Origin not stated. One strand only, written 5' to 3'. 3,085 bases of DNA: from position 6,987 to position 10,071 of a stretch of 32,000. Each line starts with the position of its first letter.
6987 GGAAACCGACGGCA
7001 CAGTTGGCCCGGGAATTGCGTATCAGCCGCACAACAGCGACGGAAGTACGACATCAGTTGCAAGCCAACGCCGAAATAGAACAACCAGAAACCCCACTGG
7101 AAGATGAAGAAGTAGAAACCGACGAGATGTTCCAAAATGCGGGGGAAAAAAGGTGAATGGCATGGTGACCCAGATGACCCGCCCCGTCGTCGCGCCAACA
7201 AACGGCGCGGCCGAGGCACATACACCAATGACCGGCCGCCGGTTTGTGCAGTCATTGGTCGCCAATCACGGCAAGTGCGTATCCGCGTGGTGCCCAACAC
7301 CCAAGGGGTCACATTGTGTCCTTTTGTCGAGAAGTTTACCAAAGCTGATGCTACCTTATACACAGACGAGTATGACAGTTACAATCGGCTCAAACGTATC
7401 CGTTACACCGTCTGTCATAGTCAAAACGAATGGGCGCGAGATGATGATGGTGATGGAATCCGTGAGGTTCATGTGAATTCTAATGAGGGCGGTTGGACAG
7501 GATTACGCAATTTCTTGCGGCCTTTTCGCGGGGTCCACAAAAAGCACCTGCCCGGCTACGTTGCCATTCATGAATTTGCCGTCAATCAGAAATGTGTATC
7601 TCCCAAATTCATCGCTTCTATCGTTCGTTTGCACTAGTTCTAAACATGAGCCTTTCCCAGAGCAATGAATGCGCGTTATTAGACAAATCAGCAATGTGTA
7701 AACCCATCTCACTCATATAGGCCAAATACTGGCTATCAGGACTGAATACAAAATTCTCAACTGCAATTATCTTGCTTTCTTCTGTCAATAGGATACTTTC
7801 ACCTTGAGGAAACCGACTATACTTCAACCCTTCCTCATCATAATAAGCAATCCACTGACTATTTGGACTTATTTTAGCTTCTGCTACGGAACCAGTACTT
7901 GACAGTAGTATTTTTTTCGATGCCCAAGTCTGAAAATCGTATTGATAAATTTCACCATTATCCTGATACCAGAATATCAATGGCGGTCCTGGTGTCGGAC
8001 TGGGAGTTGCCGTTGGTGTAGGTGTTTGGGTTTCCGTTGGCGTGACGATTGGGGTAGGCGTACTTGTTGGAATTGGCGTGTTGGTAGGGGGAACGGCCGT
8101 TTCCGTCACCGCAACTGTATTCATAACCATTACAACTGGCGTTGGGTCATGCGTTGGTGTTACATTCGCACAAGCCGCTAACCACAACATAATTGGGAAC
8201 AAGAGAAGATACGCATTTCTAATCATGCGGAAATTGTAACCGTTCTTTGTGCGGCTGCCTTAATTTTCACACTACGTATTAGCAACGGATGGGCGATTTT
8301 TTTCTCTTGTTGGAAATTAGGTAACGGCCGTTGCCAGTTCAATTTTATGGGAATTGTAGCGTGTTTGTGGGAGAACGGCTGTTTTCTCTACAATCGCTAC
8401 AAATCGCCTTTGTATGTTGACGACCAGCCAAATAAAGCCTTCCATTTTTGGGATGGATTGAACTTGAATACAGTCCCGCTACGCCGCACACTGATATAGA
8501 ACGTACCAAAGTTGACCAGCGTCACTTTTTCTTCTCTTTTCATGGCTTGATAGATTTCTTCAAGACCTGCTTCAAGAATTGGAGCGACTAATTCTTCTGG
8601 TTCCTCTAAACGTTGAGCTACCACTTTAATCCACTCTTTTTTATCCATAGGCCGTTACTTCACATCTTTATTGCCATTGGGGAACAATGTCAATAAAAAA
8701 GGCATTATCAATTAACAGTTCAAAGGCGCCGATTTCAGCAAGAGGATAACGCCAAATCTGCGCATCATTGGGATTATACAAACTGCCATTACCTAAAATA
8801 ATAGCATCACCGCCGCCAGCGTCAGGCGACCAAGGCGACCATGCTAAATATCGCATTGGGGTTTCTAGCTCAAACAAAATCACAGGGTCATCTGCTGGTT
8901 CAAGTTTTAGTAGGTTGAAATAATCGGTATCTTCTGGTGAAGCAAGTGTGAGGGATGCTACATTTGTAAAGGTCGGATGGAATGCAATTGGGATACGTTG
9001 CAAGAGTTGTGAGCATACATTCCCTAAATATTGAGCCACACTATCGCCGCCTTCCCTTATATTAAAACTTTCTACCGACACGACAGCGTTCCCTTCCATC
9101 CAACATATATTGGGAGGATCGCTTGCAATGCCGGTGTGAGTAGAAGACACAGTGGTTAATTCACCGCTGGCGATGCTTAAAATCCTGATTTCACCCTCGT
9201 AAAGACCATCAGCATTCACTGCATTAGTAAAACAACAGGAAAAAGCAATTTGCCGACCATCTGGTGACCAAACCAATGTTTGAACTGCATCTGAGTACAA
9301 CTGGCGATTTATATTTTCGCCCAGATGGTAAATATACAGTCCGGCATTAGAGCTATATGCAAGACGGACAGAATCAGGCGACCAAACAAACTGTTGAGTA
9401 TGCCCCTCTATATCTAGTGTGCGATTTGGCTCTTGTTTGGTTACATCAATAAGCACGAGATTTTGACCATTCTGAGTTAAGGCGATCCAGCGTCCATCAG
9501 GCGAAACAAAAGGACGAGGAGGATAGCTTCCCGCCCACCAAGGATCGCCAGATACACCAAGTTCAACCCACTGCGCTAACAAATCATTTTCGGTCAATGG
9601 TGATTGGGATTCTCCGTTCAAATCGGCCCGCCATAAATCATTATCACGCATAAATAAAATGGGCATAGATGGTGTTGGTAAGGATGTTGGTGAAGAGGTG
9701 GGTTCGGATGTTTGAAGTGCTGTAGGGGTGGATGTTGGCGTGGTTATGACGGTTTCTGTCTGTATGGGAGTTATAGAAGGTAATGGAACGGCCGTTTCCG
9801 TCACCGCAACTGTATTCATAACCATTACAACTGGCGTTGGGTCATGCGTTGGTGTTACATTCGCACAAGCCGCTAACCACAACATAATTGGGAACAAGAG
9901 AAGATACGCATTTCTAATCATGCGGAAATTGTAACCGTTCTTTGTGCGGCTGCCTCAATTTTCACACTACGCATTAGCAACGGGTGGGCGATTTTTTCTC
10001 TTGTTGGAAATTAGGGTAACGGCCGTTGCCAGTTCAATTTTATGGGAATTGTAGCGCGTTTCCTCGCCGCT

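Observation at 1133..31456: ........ behaves as a highly iterated palindrome: 47 exact copies in 32 kb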

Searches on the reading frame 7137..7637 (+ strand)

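Call 38: search_protein_families(library=pfam, proteins=[window:7137-7637:+], max_evalue=0.001)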
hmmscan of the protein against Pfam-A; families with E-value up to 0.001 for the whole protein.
window:7137-7637:+ (166 aa): 1 family
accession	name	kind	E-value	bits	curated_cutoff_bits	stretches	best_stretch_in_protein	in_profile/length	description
PF12762.13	DDE_Tnp_IS1595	-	4.4e-17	62.9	27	1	17-147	21-150/153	ISXO2-like transposase domain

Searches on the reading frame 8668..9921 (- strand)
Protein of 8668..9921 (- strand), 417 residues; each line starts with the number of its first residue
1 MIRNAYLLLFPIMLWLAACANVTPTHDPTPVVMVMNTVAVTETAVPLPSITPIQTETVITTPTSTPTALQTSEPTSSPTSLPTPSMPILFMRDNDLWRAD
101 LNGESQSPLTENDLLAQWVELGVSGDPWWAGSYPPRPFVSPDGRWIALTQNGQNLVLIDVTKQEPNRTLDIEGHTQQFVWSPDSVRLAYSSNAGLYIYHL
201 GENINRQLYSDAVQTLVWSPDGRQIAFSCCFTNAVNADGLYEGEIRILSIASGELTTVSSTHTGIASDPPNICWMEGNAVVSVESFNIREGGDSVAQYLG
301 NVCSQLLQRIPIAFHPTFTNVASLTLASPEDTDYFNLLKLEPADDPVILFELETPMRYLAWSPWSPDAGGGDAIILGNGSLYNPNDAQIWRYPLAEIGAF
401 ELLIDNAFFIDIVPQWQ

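Call 38: search_protein_families(library=pfam, proteins=[window:8668-9921:-], max_evalue=0.001)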
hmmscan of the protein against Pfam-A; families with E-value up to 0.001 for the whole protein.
window:8668-9921:- (417 aa): 4 families
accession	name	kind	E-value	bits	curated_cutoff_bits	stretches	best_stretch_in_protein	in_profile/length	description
PF07676.18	PD40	-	2.1e-10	40.7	20.9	0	218-228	16-26/38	WD40-like Beta Propeller Repeat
PF00930.27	DPPIV_N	-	4.3e-07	29.4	22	0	153-211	23-81/354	Dipeptidyl peptidase IV (DPP IV) N-terminal region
PF25174.1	Beta-prop_THOC3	-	7.5e-07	28.9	305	1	140-189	222-271/272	THOC3 beta-propeller domain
PF23775.1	Beta-prop_RIG_2nd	-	3.4e-05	23.9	80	0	144-194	5-59/278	RIG second beta-propeller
